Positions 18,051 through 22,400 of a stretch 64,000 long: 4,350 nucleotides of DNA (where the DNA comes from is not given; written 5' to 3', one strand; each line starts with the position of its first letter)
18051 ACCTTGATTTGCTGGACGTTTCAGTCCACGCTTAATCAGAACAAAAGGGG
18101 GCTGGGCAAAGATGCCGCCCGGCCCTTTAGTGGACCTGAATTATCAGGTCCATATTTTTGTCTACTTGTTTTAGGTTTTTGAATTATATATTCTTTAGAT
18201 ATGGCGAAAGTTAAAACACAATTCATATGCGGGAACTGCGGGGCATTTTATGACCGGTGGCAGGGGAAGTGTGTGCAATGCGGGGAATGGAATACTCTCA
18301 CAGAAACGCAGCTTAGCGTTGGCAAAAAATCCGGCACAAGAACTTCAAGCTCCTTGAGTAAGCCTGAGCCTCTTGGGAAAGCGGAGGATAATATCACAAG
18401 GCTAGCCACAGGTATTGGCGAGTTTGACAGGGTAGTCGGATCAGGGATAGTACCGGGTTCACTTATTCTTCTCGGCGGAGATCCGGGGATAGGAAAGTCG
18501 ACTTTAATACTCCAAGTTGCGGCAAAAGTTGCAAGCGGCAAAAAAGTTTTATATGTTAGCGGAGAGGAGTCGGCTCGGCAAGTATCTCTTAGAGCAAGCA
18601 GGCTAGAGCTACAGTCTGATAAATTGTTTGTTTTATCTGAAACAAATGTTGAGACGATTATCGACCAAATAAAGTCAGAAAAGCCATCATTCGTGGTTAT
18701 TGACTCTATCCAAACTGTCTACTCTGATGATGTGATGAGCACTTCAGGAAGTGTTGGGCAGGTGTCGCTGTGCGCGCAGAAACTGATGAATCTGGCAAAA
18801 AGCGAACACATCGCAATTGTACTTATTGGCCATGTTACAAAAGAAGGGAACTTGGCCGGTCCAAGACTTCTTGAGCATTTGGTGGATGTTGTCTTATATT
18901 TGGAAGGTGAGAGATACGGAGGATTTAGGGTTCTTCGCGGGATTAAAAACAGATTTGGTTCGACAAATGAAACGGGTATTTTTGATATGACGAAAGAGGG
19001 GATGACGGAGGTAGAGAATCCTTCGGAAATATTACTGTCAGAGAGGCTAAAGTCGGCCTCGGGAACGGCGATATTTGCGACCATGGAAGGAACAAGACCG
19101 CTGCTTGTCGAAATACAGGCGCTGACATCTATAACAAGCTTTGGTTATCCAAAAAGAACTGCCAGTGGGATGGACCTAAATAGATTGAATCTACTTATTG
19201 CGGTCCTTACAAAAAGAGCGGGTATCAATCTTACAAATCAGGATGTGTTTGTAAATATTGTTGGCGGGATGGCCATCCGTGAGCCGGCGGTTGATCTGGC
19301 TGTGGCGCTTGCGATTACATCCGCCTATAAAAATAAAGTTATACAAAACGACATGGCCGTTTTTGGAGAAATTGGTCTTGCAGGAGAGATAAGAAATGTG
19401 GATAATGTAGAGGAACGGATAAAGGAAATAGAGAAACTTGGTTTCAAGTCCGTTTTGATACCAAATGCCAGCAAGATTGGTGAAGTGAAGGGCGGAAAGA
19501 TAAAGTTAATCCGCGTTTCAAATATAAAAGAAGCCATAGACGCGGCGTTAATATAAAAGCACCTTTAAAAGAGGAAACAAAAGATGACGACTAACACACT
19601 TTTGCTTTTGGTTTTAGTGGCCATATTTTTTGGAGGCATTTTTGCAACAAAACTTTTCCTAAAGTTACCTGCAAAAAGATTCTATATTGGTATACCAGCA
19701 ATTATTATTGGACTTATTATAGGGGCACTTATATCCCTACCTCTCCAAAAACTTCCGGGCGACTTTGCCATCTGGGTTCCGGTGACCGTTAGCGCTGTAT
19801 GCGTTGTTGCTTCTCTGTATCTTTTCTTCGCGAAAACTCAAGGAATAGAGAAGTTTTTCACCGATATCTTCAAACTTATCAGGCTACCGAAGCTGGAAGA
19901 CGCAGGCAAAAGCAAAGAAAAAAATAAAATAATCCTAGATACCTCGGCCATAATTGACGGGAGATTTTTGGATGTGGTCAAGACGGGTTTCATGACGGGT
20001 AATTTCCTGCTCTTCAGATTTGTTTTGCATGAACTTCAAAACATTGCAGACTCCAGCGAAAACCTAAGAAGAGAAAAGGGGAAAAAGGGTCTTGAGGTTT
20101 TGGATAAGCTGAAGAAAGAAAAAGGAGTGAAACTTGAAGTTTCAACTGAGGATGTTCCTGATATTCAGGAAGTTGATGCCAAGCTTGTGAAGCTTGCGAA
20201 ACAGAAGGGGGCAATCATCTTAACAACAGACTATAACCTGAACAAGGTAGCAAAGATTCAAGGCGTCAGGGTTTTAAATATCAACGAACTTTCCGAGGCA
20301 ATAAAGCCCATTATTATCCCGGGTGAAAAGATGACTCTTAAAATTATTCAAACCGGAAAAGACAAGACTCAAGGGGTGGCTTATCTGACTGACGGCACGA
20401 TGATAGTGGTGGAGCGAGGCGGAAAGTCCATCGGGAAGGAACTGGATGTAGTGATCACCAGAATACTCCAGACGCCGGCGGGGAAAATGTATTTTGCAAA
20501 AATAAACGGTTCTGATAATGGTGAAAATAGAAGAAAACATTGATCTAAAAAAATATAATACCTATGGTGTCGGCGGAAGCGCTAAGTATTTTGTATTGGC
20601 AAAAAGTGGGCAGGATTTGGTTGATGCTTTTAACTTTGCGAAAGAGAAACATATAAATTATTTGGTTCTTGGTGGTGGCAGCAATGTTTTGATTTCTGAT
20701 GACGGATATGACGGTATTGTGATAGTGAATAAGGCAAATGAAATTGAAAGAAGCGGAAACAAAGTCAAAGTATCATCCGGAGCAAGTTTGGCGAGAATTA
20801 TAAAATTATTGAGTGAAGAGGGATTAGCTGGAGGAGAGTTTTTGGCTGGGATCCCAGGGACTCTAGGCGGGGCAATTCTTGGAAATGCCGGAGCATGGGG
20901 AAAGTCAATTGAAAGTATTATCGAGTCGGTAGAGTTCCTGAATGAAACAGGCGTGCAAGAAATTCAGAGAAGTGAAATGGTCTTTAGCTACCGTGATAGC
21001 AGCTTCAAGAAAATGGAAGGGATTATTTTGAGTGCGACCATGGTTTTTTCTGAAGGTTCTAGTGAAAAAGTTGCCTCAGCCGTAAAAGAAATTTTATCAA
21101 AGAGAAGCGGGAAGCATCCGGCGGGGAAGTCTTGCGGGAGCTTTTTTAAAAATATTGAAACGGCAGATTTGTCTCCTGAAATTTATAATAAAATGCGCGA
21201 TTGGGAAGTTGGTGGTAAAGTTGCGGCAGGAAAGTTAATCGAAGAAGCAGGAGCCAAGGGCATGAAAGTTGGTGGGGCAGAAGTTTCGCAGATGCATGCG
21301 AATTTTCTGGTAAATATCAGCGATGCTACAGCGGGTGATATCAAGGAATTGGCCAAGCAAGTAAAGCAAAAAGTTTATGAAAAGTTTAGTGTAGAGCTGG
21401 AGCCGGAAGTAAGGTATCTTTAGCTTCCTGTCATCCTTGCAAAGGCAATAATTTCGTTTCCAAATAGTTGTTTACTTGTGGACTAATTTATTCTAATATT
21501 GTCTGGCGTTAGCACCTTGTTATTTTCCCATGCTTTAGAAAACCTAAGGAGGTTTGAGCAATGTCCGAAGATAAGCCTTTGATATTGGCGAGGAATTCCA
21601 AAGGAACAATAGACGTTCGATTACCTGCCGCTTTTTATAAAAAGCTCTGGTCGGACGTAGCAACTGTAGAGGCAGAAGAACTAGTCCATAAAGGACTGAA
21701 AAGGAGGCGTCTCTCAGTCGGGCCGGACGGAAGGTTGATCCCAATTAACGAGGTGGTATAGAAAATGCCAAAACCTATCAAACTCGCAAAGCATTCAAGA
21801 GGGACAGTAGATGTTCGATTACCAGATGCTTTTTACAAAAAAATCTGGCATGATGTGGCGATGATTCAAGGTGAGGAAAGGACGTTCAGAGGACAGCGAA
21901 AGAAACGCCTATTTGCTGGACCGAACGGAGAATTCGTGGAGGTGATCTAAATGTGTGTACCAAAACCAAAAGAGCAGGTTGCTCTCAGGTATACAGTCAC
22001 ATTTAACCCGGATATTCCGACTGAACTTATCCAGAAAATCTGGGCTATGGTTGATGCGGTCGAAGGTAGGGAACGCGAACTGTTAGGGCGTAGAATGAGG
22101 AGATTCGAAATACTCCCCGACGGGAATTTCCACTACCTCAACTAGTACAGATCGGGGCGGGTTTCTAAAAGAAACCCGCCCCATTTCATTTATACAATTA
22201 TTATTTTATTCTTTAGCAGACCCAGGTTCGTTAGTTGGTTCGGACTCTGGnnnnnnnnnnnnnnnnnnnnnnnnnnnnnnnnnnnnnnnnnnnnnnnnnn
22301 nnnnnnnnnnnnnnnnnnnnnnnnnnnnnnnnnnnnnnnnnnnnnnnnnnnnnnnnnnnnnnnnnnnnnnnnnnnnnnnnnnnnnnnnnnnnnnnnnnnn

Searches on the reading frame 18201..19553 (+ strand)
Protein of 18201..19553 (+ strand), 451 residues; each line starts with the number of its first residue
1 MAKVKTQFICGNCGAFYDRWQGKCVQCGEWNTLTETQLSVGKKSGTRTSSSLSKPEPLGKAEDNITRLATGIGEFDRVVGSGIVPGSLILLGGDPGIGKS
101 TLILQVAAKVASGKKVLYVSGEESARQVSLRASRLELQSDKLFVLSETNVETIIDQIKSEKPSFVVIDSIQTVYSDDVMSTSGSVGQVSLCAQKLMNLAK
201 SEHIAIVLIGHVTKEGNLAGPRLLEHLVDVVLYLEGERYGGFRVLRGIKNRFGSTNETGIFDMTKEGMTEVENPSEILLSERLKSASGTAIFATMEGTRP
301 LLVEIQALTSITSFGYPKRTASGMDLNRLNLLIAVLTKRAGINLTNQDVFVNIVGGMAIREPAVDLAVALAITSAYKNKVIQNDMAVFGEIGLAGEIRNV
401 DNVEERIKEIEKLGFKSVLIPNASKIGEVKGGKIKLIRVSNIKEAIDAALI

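Call 13: search_protein_families(library=pfam, proteins=[window:18201-19553:+])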
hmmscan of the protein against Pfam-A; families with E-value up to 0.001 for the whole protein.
window:18201-19553:+ (451 aa): 14 families
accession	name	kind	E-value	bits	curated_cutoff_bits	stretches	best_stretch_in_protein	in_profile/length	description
PF13481.12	AAA_25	-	3.3e-19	69.7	27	1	79-216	26-194/195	AAA domain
PF06745.19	ATPase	-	1.3e-14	54.6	26.6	1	69-141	2-76/231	KaiC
PF03796.21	DnaB_C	-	6.2e-11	42.6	27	1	68-132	2-67/255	DnaB-like helicase C terminal domain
PF13541.12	ChlI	-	1.5e-10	41.4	27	1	338-423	34-120/121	Subunit ChlI of Mg-chelatase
PF18073.7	Zn_ribbon_LapB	-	1.4e-08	34.7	25.7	1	8-35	1-28/28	Rubredoxin metal binding domain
PF05362.19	Lon_C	-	8.4e-08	32.5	21.1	1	345-450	92-203/205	Lon protease (S16) C-terminal proteolytic domain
PF00004.35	AAA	-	1.6e-07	32.3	21.2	1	89-218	1-114/131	ATPase family associated with various cellular activities (AAA)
PF13401.12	AAA_22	-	4.5e-06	27.4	27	1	87-211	6-123/130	AAA domain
PF25199.1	nSTAND_NTPase5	-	3.6e-05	24.1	34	1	87-158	42-113/145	Novel STAND NTPase 5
PF13479.12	AAA_24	-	0.00028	21.2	27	0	89-175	5-78/195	AAA domain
PF13173.12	AAA_14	-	0.0003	21.2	27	1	89-173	5-74/129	AAA domain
PF07088.17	GvpD_P-loop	-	0.00032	21.1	24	0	85-126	9-50/189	GvpD gas vesicle protein, P-loop domain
PF13191.12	AAA_16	-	0.00053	21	32.6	0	87-126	25-63/167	AAA ATPase domain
PF23442.1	DUF7125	-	0.00082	19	29.1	0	66-129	2-61/207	Family of unknown function (DUF7125)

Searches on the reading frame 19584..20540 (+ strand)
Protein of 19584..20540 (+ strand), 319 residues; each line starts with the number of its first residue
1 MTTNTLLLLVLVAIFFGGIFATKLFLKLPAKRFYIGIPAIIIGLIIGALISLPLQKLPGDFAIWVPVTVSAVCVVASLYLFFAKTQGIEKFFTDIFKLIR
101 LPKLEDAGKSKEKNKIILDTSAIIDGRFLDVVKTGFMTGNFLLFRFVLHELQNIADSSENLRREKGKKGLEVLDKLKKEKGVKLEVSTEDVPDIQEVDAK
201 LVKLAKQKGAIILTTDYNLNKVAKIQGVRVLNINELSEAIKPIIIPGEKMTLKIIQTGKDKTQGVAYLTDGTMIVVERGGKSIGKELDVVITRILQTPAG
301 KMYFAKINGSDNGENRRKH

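Call 13: search_protein_families(library=pfam, proteins=[window:19584-20540:+])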
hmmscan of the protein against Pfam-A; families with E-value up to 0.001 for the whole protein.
window:19584-20540:+ (319 aa): 2 families
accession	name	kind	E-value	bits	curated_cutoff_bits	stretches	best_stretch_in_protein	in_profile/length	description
PF01850.27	PIN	-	0.00013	23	23.6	1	116-224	1-119/120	PIN domain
PF01938.26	TRAM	-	0.00074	19.8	21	0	247-294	5-51/61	TRAM domain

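Call 48: find_related_loci(query=window:19584-20540:+, collection=genome_contigs, flank=8000)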
Query window:19584-20540:+ (319 aa) in genome_contigs; peptide patterns used: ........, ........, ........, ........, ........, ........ (x = any residue, [..] = any of these).
569 stretches matched a pattern; 6 encode a relative of the query (tblastn E <= 1e-3); 6 distinct loci.
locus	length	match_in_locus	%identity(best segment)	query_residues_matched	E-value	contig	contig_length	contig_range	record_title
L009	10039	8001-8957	92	1-319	6e-170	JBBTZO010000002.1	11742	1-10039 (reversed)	MAG: Patescibacteria group bacterium isolate H41-bin225_1 H41_bin225_1_000000000002, whole genome shotgun sequence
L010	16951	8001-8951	81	1-317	4e-157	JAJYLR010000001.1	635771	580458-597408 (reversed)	MAG: bacterium isolate DBS2-1.bin86 NODE_1_length_635771_cov_21.116458, whole genome shotgun sequence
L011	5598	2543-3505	85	1-319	9e-158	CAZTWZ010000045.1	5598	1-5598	MAG TPA_asm: uncultured Candidatus Saccharibacteria bacterium isolate binchicken_co172_94 genome assembly, contig: NODE_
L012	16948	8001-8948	77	1-317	2e-150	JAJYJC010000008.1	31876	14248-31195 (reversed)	MAG: bacterium isolate DBS2-1.bin143 NODE_2354_length_31876_cov_4.773284, whole genome shotgun sequence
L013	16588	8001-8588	48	117-311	2e-56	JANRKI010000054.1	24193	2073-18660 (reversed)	MAG: Fimbriimonadaceae bacterium isolate bins.324 k141_5221271, whole genome shotgun sequence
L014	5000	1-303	90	220-319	2e-53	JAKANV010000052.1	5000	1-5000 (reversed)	MAG: bacterium isolate WY5.bin98 NODE_34414_length_5000_cov_1.018469, whole genome shotgun sequence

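Call 91: search_protein_families(library=ncbifam, proteins=[L014:1831-2388:+], max_evalue=1)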
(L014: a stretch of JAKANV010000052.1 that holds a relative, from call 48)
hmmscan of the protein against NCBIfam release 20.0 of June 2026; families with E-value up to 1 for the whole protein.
L014:1831-2388:+ (186 aa): 0 families

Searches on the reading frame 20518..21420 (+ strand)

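Call 13: search_protein_families(library=pfam, proteins=[window:20518-21420:+])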
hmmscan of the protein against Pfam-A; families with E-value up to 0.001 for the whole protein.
window:20518-21420:+ (301 aa): 2 families
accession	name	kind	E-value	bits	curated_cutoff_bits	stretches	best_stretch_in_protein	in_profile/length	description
PF02873.21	MurB_C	-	1.1e-31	109.4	27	1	185-300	2-98/99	UDP-N-acetylenolpyruvoylglucosamine reductase, C-terminal domain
PF01565.28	FAD_binding_4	-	2e-22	79.8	26.4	1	23-145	2-133/139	FAD binding domain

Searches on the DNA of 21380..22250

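Call 65: search_rna_families(source=window, start=21380, end=22250, threshold=evalue, max_evalue=1)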
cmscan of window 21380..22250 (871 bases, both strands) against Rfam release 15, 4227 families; matches with E-value up to 1: 2.
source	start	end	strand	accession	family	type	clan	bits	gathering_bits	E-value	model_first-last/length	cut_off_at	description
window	22156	22215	-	RF00558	L20_leader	Cis-reg; leader;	-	21.5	58.7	0.13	56-114/127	no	Ribosomal protein L20 leader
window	22049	22192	+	RF02058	STnc400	Gene;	-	20.3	80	0.34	1-125/125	no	Gammaproteobacterial sRNA STnc400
